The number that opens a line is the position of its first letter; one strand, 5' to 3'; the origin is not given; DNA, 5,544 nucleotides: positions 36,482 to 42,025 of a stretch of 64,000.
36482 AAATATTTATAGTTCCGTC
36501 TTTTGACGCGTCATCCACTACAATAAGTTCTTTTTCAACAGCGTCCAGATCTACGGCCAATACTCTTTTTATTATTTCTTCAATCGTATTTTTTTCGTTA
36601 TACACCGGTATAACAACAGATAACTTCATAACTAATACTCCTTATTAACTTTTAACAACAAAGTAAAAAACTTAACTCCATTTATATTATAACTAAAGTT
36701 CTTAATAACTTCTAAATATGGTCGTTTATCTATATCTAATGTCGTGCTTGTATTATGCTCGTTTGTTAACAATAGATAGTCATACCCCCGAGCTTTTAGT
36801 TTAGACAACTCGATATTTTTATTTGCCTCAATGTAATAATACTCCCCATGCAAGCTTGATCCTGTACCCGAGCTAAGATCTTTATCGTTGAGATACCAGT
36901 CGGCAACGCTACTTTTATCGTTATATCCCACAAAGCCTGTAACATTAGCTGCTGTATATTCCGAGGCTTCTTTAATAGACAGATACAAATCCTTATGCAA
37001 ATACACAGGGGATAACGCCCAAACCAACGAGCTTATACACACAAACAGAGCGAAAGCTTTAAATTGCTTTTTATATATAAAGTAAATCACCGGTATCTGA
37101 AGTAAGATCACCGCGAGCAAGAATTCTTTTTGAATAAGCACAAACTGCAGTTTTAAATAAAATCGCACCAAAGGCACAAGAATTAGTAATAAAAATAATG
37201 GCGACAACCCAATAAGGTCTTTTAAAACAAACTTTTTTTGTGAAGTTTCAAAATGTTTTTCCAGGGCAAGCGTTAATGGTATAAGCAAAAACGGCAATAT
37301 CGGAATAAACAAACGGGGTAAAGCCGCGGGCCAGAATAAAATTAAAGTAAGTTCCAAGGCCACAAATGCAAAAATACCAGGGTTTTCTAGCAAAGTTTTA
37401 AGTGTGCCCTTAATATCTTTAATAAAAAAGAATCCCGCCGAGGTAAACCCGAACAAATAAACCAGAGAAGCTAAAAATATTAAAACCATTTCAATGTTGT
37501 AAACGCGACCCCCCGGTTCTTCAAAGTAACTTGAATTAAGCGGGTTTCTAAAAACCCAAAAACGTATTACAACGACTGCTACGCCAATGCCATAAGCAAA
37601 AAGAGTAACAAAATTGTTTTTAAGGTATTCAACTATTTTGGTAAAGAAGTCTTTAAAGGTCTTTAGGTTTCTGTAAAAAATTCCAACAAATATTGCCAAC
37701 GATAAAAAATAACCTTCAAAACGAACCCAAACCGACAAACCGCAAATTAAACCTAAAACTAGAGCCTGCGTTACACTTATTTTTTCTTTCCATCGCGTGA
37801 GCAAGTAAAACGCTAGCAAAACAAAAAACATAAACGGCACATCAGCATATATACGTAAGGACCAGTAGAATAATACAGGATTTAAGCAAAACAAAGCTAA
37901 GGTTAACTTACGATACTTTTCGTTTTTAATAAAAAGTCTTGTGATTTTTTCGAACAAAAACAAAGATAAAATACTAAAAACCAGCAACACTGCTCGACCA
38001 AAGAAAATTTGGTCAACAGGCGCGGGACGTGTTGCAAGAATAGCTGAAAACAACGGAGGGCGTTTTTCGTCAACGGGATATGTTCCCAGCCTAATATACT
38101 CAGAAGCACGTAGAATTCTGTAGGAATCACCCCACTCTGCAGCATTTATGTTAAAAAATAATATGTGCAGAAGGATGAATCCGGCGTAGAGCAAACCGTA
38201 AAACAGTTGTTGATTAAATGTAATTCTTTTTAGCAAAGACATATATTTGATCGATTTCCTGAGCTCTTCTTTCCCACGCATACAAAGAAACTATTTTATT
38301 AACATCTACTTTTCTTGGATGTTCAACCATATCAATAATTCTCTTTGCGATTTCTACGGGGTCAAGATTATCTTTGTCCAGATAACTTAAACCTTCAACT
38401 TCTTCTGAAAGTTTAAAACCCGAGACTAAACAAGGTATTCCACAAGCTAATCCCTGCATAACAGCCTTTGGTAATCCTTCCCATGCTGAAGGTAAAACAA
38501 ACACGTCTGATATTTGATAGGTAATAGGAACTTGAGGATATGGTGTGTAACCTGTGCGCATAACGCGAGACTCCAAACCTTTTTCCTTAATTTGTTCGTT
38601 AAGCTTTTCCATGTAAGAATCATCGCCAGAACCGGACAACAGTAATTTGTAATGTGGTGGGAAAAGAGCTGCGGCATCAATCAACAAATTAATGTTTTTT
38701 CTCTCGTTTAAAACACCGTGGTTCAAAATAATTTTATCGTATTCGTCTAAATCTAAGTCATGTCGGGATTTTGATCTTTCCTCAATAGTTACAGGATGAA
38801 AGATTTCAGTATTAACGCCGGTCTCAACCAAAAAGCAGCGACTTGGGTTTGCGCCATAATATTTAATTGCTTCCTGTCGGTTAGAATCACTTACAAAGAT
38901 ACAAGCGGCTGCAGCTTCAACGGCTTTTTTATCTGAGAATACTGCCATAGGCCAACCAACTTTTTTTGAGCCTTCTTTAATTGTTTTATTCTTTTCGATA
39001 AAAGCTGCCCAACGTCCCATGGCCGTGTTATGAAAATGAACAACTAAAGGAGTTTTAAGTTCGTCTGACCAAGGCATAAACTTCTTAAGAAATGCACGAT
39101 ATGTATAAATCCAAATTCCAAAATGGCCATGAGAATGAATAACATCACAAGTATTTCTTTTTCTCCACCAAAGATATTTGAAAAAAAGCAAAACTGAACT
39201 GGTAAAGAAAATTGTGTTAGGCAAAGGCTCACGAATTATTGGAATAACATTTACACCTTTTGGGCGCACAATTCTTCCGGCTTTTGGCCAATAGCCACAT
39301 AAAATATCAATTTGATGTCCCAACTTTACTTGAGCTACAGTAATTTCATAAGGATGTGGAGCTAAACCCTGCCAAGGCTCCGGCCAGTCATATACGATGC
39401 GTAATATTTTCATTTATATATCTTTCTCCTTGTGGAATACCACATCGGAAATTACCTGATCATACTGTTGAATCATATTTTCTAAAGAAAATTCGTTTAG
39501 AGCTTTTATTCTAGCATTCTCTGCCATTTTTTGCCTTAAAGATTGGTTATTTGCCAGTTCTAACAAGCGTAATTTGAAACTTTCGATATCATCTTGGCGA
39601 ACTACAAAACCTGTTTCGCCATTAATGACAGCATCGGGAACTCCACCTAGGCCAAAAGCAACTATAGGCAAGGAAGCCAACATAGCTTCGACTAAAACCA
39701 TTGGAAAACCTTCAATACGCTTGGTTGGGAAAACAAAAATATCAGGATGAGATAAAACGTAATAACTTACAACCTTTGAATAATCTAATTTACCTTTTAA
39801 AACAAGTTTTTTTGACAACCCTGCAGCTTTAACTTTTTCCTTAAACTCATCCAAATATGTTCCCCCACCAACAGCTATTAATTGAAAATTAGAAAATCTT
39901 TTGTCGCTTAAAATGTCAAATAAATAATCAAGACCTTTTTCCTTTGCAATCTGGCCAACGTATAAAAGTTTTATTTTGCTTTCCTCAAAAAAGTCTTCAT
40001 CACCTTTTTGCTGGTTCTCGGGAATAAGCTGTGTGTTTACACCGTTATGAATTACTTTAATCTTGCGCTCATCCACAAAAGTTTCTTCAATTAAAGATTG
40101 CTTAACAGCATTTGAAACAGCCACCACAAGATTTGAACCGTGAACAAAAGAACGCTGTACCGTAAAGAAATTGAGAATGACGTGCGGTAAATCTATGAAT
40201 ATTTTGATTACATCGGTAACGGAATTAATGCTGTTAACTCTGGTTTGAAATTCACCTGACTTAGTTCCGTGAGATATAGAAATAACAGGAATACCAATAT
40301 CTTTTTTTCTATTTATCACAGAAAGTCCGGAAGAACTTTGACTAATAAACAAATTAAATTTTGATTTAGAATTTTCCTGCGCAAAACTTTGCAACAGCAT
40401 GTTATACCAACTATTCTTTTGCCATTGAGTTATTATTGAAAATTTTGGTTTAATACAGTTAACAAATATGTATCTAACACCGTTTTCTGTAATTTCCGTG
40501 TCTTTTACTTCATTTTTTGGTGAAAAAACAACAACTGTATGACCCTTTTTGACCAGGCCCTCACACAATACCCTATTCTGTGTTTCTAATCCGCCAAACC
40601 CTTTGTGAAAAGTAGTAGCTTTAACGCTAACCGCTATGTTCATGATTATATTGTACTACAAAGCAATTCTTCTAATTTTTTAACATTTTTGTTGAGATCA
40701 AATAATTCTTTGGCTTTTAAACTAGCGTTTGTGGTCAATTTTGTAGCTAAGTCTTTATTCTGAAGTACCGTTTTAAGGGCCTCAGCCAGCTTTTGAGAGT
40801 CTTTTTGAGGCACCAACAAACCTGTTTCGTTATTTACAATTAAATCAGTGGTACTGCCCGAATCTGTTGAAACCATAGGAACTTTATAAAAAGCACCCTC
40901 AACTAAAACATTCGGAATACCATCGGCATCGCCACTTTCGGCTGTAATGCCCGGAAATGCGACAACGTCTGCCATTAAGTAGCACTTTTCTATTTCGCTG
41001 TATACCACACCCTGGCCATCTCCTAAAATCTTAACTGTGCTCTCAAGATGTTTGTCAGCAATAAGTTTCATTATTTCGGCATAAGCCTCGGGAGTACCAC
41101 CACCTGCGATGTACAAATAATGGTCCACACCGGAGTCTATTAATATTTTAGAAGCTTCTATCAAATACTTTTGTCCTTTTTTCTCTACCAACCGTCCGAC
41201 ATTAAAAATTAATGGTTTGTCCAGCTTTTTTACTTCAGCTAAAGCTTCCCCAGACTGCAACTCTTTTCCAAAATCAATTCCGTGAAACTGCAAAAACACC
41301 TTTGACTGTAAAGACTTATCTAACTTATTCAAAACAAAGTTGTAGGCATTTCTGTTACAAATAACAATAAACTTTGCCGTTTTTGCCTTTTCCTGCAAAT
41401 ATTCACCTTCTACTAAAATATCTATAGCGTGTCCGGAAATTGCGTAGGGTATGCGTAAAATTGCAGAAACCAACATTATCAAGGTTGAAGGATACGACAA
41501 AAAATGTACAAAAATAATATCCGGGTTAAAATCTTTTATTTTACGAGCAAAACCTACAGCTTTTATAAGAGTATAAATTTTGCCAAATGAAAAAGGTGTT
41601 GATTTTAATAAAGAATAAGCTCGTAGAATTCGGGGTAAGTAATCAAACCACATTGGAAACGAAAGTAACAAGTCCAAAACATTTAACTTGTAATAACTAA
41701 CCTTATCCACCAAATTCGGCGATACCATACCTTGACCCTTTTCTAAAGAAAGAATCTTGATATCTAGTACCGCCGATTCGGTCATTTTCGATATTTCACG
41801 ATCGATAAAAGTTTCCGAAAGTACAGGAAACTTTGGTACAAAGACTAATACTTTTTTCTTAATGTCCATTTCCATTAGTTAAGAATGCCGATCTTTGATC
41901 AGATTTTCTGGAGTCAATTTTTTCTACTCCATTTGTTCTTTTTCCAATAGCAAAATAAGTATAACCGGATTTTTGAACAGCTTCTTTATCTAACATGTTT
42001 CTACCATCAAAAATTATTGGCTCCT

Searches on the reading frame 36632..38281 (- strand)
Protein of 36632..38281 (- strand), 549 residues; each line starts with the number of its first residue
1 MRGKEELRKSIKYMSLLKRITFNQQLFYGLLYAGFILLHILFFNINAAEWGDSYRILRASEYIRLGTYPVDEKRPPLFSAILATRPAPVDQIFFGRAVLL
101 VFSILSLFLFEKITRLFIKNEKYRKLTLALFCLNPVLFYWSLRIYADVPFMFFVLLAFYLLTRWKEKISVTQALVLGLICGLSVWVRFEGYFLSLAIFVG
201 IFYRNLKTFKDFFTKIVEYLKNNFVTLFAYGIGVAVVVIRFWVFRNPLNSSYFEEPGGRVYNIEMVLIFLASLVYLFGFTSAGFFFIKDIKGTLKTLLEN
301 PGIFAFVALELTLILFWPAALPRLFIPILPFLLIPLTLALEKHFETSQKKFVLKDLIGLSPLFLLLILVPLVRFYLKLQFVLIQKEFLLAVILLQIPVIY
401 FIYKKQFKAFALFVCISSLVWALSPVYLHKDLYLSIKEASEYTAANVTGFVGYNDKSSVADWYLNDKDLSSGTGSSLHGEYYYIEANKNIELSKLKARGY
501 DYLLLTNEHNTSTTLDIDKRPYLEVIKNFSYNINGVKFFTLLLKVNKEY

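Call 19: search_protein_families(library=pfam, proteins=[window:36632-38281:-], max_evalue=0.001)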
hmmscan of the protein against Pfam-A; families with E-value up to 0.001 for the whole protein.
window:36632-38281:- (549 aa): 1 family
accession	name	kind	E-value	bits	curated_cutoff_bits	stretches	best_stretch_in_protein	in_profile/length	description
PF13231.12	PMT_2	-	9.3e-05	23.1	26.1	1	99-201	29-128/160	Dolichyl-phosphate-mannose-protein mannosyltransferase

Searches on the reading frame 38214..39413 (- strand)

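Call 19: search_protein_families(library=pfam, proteins=[window:38214-39413:-], max_evalue=0.001)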
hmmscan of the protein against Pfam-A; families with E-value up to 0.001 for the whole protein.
window:38214-39413:- (399 aa): 6 families
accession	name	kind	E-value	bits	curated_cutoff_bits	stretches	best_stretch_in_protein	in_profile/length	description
PF00534.26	Glycos_transf_1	-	5.6e-24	85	26.4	1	214-366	3-159/172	Glycosyl transferases group 1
PF13692.12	Glyco_trans_1_4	-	3.5e-18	66.7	27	1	227-364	2-141/142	Glycosyl transferases group 1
PF13439.12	Glyco_transf_4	-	7e-18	65.7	28.5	1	16-203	3-169/170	Glycosyltransferase Family 4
PF13579.12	Glyco_trans_4_4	-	2.2e-08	35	29.7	1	16-196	2-155/158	Glycosyl transferase 4-like domain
PF08323.17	Glyco_transf_5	-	0.00022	21.4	22.7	0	68-186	112-228/239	Starch synthase catalytic domain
PF20706.3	GT4-conflict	-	0.00055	19.5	26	0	254-332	232-312/385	Family 4 Glycosyltransferase in conflict systems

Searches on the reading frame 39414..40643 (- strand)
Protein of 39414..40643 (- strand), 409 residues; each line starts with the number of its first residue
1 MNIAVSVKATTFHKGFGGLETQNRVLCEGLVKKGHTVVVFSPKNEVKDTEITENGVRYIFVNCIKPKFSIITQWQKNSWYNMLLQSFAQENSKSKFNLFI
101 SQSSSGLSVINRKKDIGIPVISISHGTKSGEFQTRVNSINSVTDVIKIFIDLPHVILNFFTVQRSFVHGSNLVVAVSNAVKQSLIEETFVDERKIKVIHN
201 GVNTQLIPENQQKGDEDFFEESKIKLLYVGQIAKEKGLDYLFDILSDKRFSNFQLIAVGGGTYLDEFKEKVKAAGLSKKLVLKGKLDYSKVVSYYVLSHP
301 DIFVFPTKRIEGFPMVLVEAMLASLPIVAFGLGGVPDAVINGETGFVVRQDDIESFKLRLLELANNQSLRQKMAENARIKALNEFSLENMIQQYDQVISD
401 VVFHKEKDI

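Call 19: search_protein_families(library=pfam, proteins=[window:39414-40643:-], max_evalue=0.001)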
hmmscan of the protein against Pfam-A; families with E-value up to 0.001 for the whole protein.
window:39414-40643:- (409 aa): 5 families
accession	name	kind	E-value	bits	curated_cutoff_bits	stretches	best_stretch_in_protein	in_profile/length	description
PF00534.26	Glycos_transf_1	-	9.9e-35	120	26.4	1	219-378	11-170/172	Glycosyl transferases group 1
PF13692.12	Glyco_trans_1_4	-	2.3e-24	86.7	27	1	225-366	3-142/142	Glycosyl transferases group 1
PF13439.12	Glyco_transf_4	-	1e-17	65.1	28.5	1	16-205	1-169/170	Glycosyltransferase Family 4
PF13579.12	Glyco_trans_4_4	-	1.1e-07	32.7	29.7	1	17-201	1-158/158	Glycosyl transferase 4-like domain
PF20706.3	GT4-conflict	-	2.2e-07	30.6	26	0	9-57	4-53/385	Family 4 Glycosyltransferase in conflict systems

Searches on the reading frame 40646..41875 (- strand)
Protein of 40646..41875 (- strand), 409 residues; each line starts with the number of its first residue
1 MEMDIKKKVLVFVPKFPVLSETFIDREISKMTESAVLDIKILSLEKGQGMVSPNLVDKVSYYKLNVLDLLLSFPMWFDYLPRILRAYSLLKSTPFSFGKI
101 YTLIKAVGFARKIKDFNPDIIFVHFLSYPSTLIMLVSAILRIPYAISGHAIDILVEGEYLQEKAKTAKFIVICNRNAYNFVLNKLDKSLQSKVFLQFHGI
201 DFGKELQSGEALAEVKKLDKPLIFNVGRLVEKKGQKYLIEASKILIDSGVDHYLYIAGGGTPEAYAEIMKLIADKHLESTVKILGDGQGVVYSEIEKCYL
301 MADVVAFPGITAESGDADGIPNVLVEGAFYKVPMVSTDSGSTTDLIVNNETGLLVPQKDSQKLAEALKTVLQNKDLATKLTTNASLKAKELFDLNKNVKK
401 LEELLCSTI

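Call 19: search_protein_families(library=pfam, proteins=[window:40646-41875:-], max_evalue=0.001)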
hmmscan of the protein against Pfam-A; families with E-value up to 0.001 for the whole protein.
window:40646-41875:- (409 aa): 2 families
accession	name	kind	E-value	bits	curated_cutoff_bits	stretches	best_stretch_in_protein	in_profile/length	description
PF00534.26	Glycos_transf_1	-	5.5e-27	94.8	26.4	1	215-384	10-169/172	Glycosyl transferases group 1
PF13692.12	Glyco_trans_1_4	-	2.4e-23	83.4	27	1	221-373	2-142/142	Glycosyl transferases group 1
